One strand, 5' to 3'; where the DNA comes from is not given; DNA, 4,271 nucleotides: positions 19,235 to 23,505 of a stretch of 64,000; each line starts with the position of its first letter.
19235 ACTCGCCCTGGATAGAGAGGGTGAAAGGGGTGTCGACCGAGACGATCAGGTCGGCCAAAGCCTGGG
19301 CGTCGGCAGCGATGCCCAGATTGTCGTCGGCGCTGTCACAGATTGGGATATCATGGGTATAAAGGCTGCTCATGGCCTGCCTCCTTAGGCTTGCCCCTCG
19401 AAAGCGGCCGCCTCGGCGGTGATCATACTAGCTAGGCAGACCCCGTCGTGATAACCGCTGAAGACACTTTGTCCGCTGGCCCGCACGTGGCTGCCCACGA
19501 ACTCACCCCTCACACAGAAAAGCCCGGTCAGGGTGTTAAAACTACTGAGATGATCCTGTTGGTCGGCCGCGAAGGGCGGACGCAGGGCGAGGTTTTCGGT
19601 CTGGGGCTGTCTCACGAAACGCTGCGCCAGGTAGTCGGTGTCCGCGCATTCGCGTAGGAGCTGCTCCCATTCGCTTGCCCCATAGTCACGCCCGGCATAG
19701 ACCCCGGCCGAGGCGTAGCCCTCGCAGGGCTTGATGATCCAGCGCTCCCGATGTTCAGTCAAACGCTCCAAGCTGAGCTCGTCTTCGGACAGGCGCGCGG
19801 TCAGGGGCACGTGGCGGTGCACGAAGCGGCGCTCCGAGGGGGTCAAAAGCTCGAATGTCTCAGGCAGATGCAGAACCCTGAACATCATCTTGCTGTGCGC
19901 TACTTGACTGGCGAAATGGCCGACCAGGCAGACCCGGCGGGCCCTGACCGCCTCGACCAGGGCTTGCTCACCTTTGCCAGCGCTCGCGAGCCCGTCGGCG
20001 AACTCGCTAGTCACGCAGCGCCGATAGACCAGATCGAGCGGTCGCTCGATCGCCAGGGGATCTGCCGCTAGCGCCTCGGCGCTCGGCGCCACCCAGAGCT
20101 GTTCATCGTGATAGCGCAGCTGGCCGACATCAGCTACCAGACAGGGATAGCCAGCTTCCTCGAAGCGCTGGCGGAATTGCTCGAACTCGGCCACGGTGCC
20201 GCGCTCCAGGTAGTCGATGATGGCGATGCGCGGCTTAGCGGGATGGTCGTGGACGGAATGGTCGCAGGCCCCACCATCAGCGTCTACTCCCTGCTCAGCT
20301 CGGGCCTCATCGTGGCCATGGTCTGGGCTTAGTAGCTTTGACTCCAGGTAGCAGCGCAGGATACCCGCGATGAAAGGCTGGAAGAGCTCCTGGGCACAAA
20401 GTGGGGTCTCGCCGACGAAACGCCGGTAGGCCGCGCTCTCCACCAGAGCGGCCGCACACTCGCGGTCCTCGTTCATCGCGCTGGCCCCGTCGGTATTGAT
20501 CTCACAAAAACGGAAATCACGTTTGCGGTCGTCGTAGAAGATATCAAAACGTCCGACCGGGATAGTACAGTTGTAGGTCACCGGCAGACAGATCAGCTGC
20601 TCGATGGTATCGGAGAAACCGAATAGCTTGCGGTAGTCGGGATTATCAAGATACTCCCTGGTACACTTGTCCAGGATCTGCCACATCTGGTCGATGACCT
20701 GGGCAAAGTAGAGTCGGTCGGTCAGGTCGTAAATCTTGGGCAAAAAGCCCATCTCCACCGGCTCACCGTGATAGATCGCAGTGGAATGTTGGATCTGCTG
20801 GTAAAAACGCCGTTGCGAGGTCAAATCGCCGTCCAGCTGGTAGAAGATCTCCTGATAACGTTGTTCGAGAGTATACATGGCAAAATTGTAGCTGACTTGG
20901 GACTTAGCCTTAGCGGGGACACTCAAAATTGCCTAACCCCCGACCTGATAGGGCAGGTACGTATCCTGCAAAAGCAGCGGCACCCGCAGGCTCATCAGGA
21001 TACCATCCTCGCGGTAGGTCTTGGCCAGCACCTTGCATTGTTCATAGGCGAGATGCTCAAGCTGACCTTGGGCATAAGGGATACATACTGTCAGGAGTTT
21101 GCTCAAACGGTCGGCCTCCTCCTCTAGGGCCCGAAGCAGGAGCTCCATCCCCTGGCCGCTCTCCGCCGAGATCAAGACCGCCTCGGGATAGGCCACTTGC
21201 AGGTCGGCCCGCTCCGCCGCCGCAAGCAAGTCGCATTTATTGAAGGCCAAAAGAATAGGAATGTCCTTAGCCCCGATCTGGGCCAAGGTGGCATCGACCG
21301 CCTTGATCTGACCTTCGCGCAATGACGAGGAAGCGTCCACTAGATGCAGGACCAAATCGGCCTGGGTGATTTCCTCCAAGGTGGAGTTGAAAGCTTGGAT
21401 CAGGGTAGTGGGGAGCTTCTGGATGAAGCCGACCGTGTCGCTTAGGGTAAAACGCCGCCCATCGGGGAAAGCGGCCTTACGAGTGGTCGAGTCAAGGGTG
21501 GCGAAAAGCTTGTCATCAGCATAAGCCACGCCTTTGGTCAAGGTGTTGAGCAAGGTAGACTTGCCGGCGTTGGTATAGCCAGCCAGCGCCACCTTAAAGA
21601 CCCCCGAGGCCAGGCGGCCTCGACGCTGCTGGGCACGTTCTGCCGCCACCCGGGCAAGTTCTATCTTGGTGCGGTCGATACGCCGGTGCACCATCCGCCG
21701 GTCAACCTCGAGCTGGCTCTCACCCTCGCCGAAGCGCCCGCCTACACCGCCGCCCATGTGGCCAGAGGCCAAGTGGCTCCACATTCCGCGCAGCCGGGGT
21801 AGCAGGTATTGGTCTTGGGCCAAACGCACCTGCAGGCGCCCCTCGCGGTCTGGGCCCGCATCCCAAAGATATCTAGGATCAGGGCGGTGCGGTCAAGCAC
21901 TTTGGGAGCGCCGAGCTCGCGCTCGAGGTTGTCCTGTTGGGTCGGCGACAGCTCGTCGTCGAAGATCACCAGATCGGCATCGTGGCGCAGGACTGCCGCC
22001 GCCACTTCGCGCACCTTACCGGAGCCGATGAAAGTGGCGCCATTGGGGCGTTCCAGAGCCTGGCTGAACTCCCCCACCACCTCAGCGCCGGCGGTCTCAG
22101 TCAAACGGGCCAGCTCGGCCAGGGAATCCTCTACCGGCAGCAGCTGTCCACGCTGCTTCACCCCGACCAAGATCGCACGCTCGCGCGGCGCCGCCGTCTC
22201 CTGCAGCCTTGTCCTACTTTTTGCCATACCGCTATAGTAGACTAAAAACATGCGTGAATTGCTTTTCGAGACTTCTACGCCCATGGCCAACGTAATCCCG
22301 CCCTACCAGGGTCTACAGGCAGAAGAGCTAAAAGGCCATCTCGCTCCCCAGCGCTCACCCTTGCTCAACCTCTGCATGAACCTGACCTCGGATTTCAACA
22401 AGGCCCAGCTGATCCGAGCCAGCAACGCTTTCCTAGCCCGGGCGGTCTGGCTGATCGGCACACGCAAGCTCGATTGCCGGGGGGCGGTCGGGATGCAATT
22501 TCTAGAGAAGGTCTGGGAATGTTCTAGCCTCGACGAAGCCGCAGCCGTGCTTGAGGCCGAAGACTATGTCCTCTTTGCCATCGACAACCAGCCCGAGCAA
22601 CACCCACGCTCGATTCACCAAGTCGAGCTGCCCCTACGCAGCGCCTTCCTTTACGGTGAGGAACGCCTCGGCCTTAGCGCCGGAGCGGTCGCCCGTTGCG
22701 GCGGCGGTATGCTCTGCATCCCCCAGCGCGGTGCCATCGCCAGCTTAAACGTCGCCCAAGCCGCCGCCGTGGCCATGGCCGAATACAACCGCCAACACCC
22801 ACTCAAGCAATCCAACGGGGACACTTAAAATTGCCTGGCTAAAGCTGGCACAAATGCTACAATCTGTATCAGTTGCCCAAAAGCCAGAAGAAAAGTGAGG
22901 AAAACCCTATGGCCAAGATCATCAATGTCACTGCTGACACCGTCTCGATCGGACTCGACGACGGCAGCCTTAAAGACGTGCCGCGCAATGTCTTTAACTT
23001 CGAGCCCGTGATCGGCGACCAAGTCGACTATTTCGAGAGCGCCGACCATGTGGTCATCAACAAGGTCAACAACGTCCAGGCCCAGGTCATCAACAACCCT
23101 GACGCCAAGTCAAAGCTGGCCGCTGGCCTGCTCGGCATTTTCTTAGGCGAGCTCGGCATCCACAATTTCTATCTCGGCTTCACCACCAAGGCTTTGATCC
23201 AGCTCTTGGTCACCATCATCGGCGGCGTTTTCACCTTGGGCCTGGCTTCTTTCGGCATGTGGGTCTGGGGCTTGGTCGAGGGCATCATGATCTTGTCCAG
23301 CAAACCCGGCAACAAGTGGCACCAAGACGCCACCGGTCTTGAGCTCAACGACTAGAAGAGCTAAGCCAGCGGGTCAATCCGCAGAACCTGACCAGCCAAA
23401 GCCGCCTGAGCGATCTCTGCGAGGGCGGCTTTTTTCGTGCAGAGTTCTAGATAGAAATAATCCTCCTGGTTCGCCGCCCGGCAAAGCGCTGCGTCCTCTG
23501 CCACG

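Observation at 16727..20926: Tight operon: GspS-like ATP-grasp ligase + KAP NTPase::methyltransferase-like fusion + GNAT, wedged between hflX and gltX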

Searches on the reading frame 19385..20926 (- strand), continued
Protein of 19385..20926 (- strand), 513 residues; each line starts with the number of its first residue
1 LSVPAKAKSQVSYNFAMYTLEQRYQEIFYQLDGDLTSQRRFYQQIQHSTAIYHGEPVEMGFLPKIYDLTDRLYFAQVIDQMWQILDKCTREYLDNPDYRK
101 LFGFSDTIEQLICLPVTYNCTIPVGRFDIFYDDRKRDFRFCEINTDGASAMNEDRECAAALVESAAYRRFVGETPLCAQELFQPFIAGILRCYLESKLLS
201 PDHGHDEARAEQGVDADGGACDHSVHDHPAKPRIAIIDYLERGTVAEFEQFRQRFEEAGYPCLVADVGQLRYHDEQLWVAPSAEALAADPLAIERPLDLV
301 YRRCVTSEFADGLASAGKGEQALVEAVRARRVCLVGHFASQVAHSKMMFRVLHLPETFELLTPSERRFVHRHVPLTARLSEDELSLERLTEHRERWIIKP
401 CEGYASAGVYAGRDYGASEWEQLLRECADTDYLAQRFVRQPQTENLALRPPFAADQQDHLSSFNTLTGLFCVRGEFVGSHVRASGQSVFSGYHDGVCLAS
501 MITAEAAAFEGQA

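Call 86: fold_search(model_id=the predicted structure, library=pdb)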
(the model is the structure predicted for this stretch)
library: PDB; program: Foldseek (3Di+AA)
matches with E <= 10: 543; with E <= 0.001: 55
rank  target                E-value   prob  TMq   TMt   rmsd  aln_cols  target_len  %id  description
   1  8fbz_B                1.6e-15  1.00  0.62  0.68   6.1       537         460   13  Crystal Structure of apo human Glutathione Synthetase Y270E (released 2024-05-08)
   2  3n6x                  2.0e-15  1.00  0.57  0.63   6.3       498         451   13  Crystal structure of a Putative glutathionylspermidine synthase (Mfla_0391) from METHYLOBACILLUS FLAGELLATUS KT at 2.35  (released 2010-06-09)
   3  8fbz_A                5.1e-15  1.00  0.55  0.61   7.5       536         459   13  Crystal Structure of apo human Glutathione Synthetase Y270E (released 2024-05-08)
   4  9cjn                  7.8e-15  1.00  0.58  0.61   9.8       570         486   14  Ligase Cp1B (released 2025-05-21)
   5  2hgs                  1.6e-14  1.00  0.58  0.63   6.8       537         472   13  HUMAN GLUTATHIONE SYNTHETASE (released 1999-06-22)
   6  1m0w_A                2.3e-14  1.00  0.60  0.63   6.2       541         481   12  Yeast Glutathione Synthase Bound to gamma-glutamyl-cysteine, AMP-PNP and 2 Magnesium Ions (released 2002-12-11)
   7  1m0w_B                7.4e-14  1.00  0.61  0.65   6.1       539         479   12  Yeast Glutathione Synthase Bound to gamma-glutamyl-cysteine, AMP-PNP and 2 Magnesium Ions (released 2002-12-11)
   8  3kal_B                1.0e-13  1.00  0.61  0.66   6.1       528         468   13  Structure of homoglutathione synthetase from Glycine max in closed conformation with homoglutathione, ADP, a sulfate i (released 2009-12-22)
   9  1m0t_B                1.1e-13  1.00  0.52  0.58   7.9       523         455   13  Yeast Glutathione Synthase (released 2002-12-11)
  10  3kal_A                1.7e-13  1.00  0.59  0.64   6.3       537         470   13  Structure of homoglutathione synthetase from Glycine max in closed conformation with homoglutathione, ADP, a sulfate i (released 2009-12-22)
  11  3o98_A                1.8e-13  1.00  0.56  0.49   5.8       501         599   12  Glutathionylspermidine synthetase/amidase C59A complex with ADP and Gsp (released 2011-03-02)
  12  2io7_A                4.9e-13  1.00  0.54  0.48   5.7       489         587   12  E. coli Bifunctional glutathionylspermidine synthetase/amidase Incomplex with Mg2+ and AMPPNP (released 2006-12-12)
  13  5oes_B                1.4e-12  1.00  0.56  0.63   5.9       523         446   11  The structure of a glutathione synthetase (StGSS1) from Solanum tuberosum in ADP and y-EC bound closed conformation. (released 2018-04-25)
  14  2io7_B                1.5e-12  1.00  0.54  0.48   6.7       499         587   12  E. coli Bifunctional glutathionylspermidine synthetase/amidase Incomplex with Mg2+ and AMPPNP (released 2006-12-12)
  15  5oes_F                1.5e-12  1.00  0.58  0.65   5.7       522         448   10  The structure of a glutathione synthetase (StGSS1) from Solanum tuberosum in ADP and y-EC bound closed conformation. (released 2018-04-25)
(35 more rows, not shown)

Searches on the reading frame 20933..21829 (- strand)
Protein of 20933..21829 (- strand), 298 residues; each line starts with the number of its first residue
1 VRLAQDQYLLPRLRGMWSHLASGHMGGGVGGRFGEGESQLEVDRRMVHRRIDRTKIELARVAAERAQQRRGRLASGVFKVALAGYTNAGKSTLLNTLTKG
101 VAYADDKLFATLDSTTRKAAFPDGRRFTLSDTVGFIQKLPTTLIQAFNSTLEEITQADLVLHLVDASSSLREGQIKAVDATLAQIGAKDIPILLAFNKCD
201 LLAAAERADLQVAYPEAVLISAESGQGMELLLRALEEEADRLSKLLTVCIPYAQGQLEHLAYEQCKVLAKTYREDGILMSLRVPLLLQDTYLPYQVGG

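Call 3: search_protein_families(library=pfam, proteins=[window:20933-21829:-], max_evalue=0.01)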
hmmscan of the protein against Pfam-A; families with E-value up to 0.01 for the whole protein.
window:20933-21829:- (298 aa): 12 families
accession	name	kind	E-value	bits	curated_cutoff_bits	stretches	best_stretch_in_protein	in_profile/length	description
PF01926.29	MMR_HSR1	-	8.9e-23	81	21.9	1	79-198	1-113/113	50S ribosome-binding GTPase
PF16360.10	GTP-bdg_M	-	3.2e-16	60.1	29.5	1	2-72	12-79/79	GTP-binding GTPase Middle Region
PF03193.22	RsgA_GTPase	-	8e-07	29.5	30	0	172-238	36-107/174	RsgA GTPase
PF00009.33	GTP_EFTU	-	1.1e-05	25.5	26.5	1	153-210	89-142/188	Elongation factor Tu GTP binding domain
PF02421.24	FeoB_N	-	1.9e-05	24.7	27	1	79-205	2-121/156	Ferrous iron transport protein B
PF09439.16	SRPRB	-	0.00089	19.1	25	1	79-207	5-127/178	Signal recognition particle receptor beta subunit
PF16897.10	MMR_HSR1_Xtn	-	0.00097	19.5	35.2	1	190-234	56-99/106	C-terminal region of MMR_HSR1 domain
PF02492.25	cobW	-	0.0015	18.6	20.7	0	139-207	96-161/180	CobW/HypB/UreG, nucleotide-binding domain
PF09818.15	ABC_ATPase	-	0.0016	18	23.2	1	82-142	84-147/283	P-loop domain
PF00025.27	Arf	-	0.0019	18.1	22.3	0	78-211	15-137/174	ADP-ribosylation factor family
PF00350.29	Dynamin_N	-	0.0022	18.5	27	0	80-98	1-19/168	Dynamin family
PF19275.4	HflX_C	-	0.0054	17.2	26.4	0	216-278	11-73/102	HflX C-terminal domain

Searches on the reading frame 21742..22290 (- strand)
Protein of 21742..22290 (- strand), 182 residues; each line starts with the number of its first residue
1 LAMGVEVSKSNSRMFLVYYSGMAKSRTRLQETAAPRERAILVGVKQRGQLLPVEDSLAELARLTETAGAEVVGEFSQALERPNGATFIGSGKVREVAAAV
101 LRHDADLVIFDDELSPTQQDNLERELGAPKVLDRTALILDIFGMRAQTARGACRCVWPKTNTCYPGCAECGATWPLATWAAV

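Call 3: search_protein_families(library=pfam, proteins=[window:21742-22290:-], max_evalue=0.01)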
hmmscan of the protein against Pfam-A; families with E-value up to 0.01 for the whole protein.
window:21742-22290:- (182 aa): 1 family
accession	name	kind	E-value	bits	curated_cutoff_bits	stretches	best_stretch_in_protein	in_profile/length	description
PF13167.11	GTP-bdg_N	-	4.9e-32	110.8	25.4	1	54-142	1-88/89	GTP-binding GTPase N-terminal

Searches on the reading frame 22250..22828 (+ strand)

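Call 88: search_protein_families(library=pfam, proteins=[window:22250-22828:+], max_evalue=0.01)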
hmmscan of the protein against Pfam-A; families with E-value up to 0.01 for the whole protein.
window:22250-22828:+ (192 aa): 1 family
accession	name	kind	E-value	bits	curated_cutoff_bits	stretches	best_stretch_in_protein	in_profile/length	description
PF00588.24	SpoU_methylase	-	2.1e-16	60.7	29.7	1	44-176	8-141/142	SpoU rRNA Methylase family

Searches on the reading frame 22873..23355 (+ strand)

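Call 88: search_protein_families(library=pfam, proteins=[window:22873-23355:+], max_evalue=0.01)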
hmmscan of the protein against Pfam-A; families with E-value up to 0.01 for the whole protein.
window:22873-23355:+ (160 aa): 1 family
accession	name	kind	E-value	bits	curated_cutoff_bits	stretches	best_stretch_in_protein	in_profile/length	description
PF05154.21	TM2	-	2.5e-11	44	27.9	1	79-123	3-45/51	TM2 domain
